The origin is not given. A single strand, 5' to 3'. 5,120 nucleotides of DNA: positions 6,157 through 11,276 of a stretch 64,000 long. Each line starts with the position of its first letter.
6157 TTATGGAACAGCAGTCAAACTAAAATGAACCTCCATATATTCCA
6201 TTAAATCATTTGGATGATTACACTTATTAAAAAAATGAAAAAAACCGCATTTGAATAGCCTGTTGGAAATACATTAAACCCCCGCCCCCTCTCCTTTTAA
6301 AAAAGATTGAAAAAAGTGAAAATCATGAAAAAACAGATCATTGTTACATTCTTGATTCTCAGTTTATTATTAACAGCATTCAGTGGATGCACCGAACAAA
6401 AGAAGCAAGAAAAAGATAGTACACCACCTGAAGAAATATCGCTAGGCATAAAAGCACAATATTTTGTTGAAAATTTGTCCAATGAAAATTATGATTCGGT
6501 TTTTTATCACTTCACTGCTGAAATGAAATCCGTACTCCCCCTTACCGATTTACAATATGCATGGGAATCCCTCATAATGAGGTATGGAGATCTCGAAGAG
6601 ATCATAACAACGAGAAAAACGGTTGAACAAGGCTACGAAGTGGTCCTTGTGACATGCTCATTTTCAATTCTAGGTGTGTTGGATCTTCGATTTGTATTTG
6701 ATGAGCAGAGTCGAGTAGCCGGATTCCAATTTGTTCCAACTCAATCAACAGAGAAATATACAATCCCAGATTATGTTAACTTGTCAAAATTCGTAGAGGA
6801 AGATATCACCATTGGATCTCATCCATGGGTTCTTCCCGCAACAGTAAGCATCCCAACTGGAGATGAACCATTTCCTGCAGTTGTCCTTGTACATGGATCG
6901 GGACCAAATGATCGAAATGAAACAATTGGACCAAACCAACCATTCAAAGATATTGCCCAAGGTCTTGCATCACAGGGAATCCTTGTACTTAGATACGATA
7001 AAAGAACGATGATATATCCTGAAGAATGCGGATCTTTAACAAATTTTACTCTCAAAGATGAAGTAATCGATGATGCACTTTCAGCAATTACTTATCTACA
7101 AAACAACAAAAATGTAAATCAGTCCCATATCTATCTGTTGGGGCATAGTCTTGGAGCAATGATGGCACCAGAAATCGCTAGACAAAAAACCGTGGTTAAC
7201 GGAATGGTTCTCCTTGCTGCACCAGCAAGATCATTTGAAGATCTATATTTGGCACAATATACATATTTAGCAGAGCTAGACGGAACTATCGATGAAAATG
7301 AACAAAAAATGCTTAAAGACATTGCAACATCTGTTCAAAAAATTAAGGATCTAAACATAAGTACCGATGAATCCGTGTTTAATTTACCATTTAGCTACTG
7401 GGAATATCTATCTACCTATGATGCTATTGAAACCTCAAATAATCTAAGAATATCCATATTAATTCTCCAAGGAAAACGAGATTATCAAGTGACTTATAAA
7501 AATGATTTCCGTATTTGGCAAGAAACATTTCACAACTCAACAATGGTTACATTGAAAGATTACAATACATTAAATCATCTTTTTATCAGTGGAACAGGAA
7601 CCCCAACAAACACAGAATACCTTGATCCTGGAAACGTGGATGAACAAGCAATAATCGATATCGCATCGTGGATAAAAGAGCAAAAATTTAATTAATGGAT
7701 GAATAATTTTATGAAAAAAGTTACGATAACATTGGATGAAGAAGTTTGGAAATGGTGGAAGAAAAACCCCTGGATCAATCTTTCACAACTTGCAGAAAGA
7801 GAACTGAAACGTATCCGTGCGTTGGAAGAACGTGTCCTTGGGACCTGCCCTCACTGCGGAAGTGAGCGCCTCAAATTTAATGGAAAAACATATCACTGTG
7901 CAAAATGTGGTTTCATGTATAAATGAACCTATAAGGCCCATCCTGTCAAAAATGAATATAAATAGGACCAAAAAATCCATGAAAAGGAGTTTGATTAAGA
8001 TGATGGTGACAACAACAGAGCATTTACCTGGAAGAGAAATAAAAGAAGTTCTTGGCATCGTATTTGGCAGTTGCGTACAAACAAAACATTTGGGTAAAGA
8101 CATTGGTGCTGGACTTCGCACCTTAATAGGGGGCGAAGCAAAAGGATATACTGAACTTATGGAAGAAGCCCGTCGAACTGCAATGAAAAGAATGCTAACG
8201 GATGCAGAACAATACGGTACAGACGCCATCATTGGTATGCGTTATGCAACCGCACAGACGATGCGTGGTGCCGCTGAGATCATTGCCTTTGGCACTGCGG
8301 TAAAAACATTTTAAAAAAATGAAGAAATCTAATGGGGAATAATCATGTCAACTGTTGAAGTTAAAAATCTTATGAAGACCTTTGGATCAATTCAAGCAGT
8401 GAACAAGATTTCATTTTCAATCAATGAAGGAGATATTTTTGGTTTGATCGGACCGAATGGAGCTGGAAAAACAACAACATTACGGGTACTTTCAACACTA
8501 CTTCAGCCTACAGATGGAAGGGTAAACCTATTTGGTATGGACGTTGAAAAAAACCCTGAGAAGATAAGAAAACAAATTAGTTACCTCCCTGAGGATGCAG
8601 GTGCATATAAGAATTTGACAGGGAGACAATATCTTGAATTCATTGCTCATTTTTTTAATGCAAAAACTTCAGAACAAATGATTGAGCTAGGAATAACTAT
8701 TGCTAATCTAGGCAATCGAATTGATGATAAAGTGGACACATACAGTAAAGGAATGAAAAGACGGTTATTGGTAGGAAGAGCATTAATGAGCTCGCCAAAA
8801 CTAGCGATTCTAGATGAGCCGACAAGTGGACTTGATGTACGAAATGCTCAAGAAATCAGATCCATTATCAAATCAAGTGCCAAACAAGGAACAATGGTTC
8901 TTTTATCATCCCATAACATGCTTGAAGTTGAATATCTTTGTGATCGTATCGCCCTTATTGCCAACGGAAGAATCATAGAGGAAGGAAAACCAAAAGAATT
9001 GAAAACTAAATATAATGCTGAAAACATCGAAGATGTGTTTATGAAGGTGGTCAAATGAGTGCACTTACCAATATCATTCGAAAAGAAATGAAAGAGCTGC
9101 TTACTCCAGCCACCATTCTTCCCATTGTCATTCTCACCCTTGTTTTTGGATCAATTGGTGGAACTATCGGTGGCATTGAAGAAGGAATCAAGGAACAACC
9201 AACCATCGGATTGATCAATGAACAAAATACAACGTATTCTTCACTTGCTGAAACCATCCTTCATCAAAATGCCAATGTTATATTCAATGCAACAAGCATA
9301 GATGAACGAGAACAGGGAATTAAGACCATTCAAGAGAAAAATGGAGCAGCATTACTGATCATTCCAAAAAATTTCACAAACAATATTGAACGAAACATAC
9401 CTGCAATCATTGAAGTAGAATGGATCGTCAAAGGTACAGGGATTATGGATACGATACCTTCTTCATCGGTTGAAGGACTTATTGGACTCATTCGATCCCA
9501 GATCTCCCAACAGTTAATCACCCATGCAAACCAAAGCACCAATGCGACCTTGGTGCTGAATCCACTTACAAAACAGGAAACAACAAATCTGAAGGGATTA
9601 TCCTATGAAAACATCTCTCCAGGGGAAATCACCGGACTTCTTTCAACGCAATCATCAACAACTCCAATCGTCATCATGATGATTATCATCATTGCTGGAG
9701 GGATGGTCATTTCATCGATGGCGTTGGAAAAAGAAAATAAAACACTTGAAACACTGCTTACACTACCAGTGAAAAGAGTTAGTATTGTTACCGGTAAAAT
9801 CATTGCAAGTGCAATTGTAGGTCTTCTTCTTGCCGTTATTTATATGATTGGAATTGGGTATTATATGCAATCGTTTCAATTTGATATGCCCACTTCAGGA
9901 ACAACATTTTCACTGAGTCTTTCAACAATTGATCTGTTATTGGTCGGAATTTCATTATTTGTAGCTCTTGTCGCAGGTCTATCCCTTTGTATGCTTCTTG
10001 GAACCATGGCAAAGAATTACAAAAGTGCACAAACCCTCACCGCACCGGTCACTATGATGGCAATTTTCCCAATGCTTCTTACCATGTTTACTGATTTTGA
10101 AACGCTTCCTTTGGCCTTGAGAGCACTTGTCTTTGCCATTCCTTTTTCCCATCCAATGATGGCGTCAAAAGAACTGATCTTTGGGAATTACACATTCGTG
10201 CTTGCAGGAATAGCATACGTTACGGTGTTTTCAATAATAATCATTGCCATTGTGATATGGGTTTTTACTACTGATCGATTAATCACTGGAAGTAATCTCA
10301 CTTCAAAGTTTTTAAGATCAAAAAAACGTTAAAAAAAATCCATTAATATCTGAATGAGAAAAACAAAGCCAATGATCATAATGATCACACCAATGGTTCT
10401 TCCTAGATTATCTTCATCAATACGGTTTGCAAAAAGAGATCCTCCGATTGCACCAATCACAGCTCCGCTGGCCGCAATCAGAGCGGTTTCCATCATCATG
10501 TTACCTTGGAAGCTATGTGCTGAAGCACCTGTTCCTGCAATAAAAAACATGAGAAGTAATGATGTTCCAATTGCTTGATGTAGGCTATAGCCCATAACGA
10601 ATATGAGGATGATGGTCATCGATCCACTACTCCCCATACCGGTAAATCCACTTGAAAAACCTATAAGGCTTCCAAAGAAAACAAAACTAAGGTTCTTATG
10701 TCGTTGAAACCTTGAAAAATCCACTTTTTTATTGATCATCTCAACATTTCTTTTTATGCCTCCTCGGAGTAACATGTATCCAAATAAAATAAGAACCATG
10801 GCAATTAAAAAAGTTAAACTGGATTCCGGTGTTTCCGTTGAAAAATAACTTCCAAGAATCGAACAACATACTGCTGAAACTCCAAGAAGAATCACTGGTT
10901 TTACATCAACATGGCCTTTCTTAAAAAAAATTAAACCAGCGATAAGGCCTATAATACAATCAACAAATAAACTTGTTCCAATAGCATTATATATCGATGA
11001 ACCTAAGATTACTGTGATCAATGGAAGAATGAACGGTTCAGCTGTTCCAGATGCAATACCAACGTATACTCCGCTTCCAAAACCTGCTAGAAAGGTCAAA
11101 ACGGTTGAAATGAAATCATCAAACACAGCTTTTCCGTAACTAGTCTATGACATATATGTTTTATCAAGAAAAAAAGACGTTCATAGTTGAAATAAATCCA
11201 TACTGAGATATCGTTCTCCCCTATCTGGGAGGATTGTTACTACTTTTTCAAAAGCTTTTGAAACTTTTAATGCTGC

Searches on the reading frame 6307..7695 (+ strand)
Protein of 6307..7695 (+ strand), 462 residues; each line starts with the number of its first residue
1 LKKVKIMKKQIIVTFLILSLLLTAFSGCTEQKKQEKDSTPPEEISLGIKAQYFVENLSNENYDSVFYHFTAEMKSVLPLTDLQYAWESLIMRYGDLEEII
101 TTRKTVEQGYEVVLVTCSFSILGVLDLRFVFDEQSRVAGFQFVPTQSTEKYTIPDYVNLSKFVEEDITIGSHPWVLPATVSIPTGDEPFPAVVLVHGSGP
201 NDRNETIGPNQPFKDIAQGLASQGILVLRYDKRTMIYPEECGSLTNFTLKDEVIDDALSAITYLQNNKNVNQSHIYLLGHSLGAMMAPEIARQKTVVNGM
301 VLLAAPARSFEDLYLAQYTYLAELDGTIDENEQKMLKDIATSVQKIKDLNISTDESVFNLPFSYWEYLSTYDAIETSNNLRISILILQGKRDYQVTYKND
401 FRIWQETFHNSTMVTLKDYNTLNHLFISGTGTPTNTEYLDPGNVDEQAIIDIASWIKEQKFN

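Call 7: search_protein_families(library=pfam, proteins=[window:6307-7695:+], max_evalue=1)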
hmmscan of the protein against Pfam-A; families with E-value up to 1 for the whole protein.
window:6307-7695:+ (462 aa): 19 families
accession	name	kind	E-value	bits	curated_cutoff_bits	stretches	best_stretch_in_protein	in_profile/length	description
PF13026.12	DUF3887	-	7.6e-16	59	31.8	1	50-140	1-91/91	Protein of unknown function (DUF3887)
PF12146.15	Hydrolase_4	-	1.7e-10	41.1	27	1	190-425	5-233/239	Serine aminopeptidase, S33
PF00326.27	Peptidase_S9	-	7.2e-09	35.9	22.6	2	221-332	11-126/213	Prolyl oligopeptidase family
PF12695.13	Abhydrolase_5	-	1.7e-06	28.4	27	1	270-334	54-120/164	Alpha/beta hydrolase family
PF20408.4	Abhydrolase_11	-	6.1e-06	26.5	27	1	191-306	4-108/193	Alpha/beta hydrolase domain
PF01738.24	DLH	-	8.7e-06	25.9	21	1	178-302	3-126/217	Dienelactone hydrolase family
PF12697.13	Abhydrolase_6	-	1.1e-05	26.6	26.3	1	192-308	1-97/217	Alpha/beta hydrolase family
PF00561.26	Abhydrolase_1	-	1.4e-05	25.3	25.8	1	190-339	1-139/245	alpha/beta hydrolase fold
PF08840.17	BAAT_C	-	0.00048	20.7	20.9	1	260-344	9-92/210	BAAT / Acyl-CoA thioester hydrolase C terminal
PF07819.20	PGAP1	-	0.00067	19.9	24.3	1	251-308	69-130/233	PGAP1-like alpha/beta domain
PF10230.15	LIDHydrolase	-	0.00093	19.4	27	1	246-303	58-116/262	Lipid-droplet associated hydrolase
PF00975.26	Thioesterase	-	0.0013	19.4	26.4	1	276-323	69-119/226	Thioesterase domain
PF20434.5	BD-FAE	-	0.0014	18.7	26.8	1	185-306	9-115/215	BD-FAE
PF07859.19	Abhydrolase_3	-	0.0019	18.5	25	1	253-305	48-108/210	alpha/beta hydrolase fold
PF06821.19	Ser_hydrolase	-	0.0053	17.1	22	1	263-308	45-92/172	Serine hydrolase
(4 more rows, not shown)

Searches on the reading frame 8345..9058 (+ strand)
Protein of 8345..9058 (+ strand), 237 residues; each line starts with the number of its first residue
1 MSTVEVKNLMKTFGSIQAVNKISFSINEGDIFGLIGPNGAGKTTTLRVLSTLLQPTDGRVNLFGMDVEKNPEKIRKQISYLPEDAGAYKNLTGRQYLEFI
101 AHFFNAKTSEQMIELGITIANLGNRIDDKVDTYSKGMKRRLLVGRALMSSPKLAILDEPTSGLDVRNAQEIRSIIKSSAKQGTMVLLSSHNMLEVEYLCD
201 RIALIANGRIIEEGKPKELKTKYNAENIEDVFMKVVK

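Call 76: search_protein_families(library=pfam, proteins=[window:8345-9058:+], max_evalue=0.00001)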
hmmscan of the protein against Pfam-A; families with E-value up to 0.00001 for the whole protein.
window:8345-9058:+ (237 aa): 2 families
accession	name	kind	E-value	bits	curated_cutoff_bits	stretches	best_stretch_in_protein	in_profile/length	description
PF00005.33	ABC_tran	-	6.8e-30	104.9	25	1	20-161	2-137/137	ABC transporter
PF13304.12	AAA_21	-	1.6e-13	51.9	27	0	128-195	233-303/304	AAA domain, putative AbiEii toxin, Type IV TA system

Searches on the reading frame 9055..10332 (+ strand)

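Call 76: search_protein_families(library=pfam, proteins=[window:9055-10332:+], max_evalue=0.00001)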
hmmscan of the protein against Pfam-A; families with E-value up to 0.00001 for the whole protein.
window:9055-10332:+ (425 aa): 4 families
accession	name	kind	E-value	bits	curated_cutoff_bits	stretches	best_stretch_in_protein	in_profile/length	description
PF12698.13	ABC2_membrane_3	-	6.9e-37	127.8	31.6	1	24-402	7-347/347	ABC-2 family transporter protein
PF12679.13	ABC2_membrane_2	-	8.2e-17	61.8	27.2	1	6-406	2-280/283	ABC-2 family transporter protein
PF01061.29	ABC2_membrane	-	6.2e-14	52.5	26.9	1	201-371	49-206/211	ABC-2 type transporter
PF12730.13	ABC2_membrane_4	-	1.6e-07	31.9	27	1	198-307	51-154/179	ABC-2 family transporter protein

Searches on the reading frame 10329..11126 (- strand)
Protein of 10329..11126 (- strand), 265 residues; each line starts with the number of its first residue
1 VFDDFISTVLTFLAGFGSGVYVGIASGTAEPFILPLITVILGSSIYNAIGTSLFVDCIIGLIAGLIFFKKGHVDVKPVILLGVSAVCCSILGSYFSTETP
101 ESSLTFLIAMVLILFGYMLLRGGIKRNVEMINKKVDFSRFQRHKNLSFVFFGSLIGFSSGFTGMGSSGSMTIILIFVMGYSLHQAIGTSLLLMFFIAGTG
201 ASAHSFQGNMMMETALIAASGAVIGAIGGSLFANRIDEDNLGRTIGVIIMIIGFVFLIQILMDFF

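Call 76: search_protein_families(library=pfam, proteins=[window:10329-11126:-], max_evalue=0.00001)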
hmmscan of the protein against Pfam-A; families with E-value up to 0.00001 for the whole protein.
window:10329-11126:- (265 aa): 1 family
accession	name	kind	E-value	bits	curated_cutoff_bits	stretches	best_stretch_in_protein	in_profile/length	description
PF01925.25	TauE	-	1.3e-34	120.4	32.6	1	12-254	2-235/237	Sulfite exporter TauE/SafE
